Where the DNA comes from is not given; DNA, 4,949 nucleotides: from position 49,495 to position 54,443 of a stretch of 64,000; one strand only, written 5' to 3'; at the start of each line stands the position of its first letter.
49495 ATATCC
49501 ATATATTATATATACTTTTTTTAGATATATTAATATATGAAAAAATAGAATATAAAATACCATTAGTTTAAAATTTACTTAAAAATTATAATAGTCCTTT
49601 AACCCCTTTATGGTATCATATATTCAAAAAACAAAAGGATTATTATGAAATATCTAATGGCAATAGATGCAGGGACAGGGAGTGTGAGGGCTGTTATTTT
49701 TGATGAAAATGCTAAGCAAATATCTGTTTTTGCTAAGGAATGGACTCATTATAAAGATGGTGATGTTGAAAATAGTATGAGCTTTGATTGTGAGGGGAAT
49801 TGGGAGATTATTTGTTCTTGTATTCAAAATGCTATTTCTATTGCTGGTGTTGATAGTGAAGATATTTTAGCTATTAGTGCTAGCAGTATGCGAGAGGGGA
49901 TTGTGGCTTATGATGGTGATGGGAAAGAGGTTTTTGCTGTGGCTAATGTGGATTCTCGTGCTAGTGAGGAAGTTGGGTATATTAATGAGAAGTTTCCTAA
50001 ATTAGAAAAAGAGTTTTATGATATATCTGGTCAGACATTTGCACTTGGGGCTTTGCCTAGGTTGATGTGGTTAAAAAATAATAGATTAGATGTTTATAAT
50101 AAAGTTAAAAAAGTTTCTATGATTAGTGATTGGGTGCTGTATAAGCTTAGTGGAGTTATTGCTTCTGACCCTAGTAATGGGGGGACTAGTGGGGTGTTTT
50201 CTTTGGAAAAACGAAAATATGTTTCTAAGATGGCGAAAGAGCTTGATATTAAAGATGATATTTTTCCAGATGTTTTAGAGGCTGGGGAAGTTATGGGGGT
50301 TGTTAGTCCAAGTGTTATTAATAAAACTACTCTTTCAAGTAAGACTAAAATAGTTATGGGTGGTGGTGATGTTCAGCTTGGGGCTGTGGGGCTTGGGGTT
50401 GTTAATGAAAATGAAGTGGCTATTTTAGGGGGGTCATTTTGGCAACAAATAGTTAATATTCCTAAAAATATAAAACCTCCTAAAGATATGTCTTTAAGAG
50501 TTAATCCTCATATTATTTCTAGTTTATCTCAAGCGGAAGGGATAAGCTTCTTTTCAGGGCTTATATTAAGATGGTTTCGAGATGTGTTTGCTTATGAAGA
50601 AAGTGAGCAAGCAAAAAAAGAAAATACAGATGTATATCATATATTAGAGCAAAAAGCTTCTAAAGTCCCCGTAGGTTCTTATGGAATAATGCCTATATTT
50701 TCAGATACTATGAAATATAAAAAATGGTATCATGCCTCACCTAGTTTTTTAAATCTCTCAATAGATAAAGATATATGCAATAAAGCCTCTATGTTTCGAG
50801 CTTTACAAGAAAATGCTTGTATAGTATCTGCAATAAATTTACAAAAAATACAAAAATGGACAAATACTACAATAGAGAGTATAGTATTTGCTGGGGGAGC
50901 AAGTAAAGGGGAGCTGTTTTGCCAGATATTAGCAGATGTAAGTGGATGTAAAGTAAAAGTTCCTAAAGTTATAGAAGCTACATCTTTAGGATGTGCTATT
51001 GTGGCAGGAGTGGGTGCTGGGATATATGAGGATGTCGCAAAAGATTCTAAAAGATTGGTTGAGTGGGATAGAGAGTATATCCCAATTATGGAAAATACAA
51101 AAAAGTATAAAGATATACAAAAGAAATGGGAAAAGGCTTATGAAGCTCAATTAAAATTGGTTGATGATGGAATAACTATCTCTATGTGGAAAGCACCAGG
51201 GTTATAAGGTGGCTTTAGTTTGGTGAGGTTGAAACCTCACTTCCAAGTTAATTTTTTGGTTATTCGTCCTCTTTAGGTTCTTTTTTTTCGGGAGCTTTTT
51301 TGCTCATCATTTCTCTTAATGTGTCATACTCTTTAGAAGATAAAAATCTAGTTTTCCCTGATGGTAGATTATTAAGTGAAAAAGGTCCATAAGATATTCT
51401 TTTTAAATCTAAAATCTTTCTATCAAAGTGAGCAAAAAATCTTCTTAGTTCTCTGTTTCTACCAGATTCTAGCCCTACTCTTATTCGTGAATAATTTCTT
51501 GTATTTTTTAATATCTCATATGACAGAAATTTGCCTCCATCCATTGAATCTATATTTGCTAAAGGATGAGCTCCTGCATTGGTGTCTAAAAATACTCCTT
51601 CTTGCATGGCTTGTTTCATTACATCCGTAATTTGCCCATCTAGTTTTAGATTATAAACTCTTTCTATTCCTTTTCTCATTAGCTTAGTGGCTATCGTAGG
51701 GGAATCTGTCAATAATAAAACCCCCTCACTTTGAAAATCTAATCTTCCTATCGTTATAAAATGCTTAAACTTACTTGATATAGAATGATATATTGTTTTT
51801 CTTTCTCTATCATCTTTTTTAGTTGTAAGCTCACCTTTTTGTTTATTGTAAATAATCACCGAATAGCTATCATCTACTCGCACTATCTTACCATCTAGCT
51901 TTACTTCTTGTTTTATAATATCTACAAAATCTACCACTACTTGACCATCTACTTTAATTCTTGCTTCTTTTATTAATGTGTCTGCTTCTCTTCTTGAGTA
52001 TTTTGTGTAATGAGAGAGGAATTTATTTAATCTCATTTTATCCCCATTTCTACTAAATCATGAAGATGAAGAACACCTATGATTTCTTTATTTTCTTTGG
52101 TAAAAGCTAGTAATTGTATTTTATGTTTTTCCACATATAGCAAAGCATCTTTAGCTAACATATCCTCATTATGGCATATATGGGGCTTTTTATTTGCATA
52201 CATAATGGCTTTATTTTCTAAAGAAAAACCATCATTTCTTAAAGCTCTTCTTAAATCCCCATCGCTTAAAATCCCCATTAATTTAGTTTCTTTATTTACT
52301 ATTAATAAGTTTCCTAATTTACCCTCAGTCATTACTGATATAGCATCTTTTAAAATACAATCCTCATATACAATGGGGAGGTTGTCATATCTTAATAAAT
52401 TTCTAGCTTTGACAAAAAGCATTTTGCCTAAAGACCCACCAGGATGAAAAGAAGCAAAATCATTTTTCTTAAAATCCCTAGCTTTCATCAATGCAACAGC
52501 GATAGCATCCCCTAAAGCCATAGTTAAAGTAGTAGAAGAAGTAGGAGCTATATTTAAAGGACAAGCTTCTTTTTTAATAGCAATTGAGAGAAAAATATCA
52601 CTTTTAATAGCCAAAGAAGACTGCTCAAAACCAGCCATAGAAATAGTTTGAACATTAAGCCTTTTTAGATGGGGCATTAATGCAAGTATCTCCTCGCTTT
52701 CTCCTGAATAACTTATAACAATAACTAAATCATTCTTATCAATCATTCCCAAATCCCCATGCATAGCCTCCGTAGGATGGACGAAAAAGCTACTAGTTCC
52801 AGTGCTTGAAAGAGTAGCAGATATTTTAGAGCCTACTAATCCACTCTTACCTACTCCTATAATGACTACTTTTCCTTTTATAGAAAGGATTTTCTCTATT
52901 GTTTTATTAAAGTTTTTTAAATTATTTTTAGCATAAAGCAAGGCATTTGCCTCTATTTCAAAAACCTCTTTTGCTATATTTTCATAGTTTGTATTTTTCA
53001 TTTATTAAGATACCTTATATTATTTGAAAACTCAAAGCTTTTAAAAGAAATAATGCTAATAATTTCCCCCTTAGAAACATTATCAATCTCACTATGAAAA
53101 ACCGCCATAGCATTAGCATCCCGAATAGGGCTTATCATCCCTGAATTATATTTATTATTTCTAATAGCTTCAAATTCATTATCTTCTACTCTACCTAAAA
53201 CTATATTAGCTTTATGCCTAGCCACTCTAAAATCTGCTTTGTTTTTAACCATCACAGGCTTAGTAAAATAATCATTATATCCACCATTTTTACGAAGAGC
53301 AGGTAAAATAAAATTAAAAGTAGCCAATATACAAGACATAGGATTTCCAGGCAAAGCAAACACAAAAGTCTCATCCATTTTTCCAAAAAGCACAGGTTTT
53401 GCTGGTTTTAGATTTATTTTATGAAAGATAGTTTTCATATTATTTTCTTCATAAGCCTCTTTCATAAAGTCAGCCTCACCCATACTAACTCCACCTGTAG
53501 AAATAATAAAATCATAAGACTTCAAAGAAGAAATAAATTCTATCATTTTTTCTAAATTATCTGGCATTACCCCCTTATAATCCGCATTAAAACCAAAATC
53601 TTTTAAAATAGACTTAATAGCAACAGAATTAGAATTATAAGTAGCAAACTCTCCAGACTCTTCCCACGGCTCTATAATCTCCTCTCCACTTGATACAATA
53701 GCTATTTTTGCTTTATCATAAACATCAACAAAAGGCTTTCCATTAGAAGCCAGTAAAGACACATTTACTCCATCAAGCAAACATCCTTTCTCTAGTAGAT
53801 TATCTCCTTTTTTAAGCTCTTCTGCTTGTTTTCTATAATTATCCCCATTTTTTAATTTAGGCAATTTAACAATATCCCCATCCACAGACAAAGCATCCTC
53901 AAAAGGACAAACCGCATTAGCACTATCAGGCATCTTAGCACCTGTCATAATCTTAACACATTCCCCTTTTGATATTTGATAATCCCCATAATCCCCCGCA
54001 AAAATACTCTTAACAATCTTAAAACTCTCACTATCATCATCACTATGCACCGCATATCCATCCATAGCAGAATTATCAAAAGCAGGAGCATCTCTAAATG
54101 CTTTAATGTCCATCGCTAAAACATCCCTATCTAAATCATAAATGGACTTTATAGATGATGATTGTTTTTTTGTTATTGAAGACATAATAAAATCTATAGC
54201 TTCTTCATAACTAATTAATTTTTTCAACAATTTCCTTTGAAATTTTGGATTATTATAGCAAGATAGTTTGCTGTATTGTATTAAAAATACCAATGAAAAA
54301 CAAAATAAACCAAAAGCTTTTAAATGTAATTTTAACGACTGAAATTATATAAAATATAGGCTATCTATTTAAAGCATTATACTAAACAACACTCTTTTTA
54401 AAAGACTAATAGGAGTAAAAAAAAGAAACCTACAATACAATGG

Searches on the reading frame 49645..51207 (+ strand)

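Call 55: search_protein_families(library=pfam, max_evalue=0.000001, proteins=[window:49645-51207:+])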
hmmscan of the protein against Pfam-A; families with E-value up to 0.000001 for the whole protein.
window:49645-51207:+ (520 aa): 2 families
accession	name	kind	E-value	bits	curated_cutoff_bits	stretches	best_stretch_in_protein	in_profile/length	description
PF00370.27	FGGY_N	-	1.5e-42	146.3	28.8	1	3-249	1-245/245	FGGY family of carbohydrate kinases, N-terminal domain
PF02782.22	FGGY_C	-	5e-20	72.6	27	1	297-457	40-197/198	FGGY family of carbohydrate kinases, C-terminal domain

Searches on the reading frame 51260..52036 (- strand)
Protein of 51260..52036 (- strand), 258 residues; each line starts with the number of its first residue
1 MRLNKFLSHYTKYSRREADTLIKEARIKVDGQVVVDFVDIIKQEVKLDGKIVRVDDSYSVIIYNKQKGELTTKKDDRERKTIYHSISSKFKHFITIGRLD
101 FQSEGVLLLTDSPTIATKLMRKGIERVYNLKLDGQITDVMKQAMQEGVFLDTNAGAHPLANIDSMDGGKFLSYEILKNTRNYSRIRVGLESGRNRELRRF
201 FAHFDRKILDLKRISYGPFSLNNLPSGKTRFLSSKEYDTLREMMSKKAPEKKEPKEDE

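Call 55: search_protein_families(library=pfam, max_evalue=0.000001, proteins=[window:51260-52036:-])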
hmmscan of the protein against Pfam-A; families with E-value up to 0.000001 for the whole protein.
window:51260-52036:- (258 aa): 2 families
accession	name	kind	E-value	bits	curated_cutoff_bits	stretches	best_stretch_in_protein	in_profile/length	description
PF00849.27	PseudoU_synth_2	-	3.1e-15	57.2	26.8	1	60-203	2-152/152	RNA pseudouridylate synthase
PF01479.30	S4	-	9.6e-08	32.1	22.8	0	1-34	1-35/48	S4 domain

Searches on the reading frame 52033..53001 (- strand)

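Call 56: search_protein_families(library=pfam, max_evalue=0.000001, proteins=[window:52033-53001:-])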
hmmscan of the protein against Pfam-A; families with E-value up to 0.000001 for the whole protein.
window:52033-53001:- (322 aa): 2 families
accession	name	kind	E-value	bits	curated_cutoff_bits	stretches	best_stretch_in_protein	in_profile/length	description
PF01380.27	SIS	-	5e-28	97.9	25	1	40-170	3-131/131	SIS domain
PF00571.33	CBS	-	1.8e-11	44.7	24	1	207-255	8-56/57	CBS domain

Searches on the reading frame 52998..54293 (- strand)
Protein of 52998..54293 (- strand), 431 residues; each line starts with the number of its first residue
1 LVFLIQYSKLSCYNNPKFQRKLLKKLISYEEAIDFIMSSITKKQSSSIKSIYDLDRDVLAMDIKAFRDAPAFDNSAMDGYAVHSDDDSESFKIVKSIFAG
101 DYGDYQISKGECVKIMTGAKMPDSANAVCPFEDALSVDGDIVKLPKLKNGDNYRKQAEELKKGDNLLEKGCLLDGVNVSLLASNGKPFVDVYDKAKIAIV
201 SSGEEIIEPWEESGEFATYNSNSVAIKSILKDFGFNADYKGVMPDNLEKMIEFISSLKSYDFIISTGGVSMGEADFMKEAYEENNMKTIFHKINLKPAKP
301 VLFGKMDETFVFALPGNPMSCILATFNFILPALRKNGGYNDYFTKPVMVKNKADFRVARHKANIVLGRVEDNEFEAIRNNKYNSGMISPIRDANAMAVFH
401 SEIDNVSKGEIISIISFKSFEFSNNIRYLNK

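Call 56: search_protein_families(library=pfam, max_evalue=0.000001, proteins=[window:52998-54293:-])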
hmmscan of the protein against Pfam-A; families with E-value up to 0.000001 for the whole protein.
window:52998-54293:- (431 aa): 3 families
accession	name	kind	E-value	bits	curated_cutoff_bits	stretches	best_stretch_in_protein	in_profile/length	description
PF03453.22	MoeA_N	-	1.8e-35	122.4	30.8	1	27-185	1-160/160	MoeA N-terminal region (domain I and II)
PF00994.29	MoCF_biosynth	-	2.1e-25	89.5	26.6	1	198-335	1-144/144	Probable molybdopterin binding domain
PF03454.20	MoeA_C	-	2.8e-07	31.1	22.1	1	350-417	3-72/72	MoeA C-terminal region (domain IV)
